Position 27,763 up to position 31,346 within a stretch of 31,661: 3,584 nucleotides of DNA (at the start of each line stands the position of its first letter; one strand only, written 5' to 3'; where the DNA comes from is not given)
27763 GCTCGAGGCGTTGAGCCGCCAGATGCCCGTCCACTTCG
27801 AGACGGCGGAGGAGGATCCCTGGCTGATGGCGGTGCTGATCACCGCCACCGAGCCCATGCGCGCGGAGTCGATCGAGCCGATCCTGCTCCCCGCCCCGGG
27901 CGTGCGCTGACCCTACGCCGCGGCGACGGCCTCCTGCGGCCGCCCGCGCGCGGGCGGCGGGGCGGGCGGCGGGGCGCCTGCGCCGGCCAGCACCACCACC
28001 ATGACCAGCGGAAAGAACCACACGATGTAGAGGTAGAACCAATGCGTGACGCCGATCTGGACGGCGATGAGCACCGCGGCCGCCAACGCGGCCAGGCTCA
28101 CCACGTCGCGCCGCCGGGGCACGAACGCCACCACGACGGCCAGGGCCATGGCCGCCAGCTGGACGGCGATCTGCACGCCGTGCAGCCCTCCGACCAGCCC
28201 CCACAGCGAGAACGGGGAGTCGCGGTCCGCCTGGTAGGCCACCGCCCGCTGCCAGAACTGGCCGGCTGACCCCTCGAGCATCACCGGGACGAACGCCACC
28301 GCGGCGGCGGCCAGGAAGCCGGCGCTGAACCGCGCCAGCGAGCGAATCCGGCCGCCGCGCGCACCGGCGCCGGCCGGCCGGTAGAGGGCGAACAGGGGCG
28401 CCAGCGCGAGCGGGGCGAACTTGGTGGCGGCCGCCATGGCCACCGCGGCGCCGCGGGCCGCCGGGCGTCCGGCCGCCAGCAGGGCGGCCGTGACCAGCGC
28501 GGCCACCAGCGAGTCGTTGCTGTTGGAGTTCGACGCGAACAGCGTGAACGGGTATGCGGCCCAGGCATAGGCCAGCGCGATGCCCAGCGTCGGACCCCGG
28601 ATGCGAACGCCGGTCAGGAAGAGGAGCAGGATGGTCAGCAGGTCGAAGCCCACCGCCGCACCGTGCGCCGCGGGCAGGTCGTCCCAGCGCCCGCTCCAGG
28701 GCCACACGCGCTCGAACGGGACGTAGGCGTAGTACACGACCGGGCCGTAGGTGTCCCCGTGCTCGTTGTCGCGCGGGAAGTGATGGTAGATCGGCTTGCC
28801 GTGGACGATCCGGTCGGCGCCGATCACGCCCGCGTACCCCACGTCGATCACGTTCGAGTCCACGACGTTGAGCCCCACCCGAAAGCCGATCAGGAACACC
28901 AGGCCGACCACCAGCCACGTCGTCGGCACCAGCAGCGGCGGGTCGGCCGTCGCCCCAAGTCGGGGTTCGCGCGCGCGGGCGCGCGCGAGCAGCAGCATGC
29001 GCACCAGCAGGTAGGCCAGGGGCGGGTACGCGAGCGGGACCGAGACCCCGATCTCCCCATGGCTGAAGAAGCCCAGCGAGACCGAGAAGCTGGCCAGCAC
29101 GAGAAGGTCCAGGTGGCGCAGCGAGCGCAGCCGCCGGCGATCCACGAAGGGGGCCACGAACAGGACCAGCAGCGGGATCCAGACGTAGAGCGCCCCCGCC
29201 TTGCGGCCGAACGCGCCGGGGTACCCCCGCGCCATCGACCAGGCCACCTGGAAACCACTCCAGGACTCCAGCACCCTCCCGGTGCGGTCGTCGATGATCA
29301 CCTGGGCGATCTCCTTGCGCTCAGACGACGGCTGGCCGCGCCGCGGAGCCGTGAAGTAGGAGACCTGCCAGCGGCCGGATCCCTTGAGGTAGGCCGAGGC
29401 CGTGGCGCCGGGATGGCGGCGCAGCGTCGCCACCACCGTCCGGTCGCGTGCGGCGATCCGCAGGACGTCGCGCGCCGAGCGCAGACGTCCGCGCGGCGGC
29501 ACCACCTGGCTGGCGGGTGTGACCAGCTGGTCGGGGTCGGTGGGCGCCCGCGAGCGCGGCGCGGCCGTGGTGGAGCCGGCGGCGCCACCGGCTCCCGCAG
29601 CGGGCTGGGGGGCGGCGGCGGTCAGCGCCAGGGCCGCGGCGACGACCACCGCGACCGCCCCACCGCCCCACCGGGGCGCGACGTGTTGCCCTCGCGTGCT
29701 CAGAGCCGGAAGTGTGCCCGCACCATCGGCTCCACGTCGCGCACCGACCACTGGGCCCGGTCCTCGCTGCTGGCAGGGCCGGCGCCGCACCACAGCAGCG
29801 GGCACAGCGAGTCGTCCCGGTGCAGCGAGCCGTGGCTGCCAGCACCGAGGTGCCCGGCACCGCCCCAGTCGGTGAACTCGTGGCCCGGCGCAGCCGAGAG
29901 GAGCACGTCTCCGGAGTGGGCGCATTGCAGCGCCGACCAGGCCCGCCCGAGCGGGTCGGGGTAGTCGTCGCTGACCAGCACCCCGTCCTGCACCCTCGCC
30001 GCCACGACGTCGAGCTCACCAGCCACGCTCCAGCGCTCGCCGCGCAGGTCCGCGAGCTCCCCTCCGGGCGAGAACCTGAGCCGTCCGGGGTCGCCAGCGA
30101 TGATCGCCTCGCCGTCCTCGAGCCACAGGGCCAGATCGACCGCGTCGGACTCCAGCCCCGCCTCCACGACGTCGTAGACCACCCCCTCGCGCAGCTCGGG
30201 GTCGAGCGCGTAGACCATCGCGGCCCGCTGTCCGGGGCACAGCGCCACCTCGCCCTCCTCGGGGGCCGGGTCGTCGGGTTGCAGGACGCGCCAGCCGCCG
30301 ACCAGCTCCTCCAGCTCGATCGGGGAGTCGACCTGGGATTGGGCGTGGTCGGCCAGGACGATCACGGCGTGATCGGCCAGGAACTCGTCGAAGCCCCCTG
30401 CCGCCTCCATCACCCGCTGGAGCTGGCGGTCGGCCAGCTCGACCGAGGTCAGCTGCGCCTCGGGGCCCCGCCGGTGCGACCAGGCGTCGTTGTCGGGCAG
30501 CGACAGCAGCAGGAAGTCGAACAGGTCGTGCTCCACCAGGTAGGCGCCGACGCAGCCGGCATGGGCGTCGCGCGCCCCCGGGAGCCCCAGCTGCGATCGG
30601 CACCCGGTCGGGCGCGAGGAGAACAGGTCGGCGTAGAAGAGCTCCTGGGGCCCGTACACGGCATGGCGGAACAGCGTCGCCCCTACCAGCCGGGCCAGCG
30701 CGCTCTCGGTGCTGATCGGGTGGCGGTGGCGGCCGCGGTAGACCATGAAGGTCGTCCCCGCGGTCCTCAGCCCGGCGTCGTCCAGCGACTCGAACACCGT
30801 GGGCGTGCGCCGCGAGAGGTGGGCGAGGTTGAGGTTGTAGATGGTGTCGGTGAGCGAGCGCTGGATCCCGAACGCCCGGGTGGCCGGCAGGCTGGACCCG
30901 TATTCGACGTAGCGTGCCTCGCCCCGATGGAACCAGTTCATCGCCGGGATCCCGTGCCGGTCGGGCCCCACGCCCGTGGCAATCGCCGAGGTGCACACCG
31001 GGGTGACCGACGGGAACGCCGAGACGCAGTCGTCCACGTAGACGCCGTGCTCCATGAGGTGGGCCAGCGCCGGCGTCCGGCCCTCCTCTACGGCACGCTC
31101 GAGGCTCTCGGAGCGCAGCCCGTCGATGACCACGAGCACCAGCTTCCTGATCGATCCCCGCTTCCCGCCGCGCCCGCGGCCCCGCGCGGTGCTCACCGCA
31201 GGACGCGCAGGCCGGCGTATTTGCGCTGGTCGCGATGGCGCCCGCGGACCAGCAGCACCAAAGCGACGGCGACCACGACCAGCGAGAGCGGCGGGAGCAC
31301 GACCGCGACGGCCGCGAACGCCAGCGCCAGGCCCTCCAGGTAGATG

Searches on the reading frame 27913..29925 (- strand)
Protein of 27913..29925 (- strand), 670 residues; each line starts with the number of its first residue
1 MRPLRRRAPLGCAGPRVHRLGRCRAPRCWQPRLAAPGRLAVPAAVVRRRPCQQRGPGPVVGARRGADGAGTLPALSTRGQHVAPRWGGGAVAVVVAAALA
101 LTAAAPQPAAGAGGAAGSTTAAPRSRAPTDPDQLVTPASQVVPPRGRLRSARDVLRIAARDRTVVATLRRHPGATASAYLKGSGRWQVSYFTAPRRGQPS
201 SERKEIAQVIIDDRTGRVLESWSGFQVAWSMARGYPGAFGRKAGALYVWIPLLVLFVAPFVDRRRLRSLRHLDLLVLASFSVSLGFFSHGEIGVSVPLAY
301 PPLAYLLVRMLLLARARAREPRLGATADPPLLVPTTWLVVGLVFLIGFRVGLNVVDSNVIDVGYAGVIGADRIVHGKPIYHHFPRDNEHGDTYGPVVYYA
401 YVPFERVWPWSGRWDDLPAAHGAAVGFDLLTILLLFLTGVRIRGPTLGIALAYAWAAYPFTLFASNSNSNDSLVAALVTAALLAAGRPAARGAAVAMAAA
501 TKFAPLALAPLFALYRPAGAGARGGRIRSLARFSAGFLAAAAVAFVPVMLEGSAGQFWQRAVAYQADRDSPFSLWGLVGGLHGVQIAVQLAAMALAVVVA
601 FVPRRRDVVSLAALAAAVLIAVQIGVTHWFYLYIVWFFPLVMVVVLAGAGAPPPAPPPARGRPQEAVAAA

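Call 63: search_protein_families(library=pfam, proteins=[window:27913-29925:-], max_evalue=0.0001)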
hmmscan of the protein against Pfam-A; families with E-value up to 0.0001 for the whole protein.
window:27913-29925:- (670 aa): 1 family
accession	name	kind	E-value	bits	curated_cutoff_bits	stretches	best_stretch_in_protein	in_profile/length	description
PF09594.16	GT87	-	2.2e-06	28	25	1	392-620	2-231/237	Glycosyltransferase family 87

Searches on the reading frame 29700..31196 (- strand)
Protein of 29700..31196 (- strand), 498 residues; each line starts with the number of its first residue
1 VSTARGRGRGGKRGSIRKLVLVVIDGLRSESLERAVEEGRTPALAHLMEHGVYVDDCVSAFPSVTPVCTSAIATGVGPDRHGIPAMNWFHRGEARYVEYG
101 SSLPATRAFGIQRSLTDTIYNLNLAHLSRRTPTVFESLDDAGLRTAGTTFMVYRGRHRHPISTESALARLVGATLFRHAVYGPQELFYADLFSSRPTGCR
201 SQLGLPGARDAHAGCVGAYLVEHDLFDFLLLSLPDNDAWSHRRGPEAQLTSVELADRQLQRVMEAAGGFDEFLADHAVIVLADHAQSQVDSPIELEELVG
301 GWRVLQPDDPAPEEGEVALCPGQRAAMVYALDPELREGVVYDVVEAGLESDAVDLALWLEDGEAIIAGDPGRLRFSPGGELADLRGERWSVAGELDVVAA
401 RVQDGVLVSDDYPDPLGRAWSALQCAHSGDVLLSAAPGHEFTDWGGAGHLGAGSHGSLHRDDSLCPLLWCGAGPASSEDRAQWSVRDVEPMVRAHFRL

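Call 63: search_protein_families(library=pfam, proteins=[window:29700-31196:-], max_evalue=0.0001)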
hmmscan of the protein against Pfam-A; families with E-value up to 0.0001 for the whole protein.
window:29700-31196:- (498 aa): 2 families
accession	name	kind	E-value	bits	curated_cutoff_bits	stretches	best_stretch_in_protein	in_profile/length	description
PF01663.27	Phosphodiest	-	1.7e-27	97.4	23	1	19-327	1-260/342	Type I phosphodiesterase / nucleotide pyrophosphatase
PF01676.23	Metalloenzyme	-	1.7e-07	31.5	24.3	1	221-285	142-201/252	Metalloenzyme superfamily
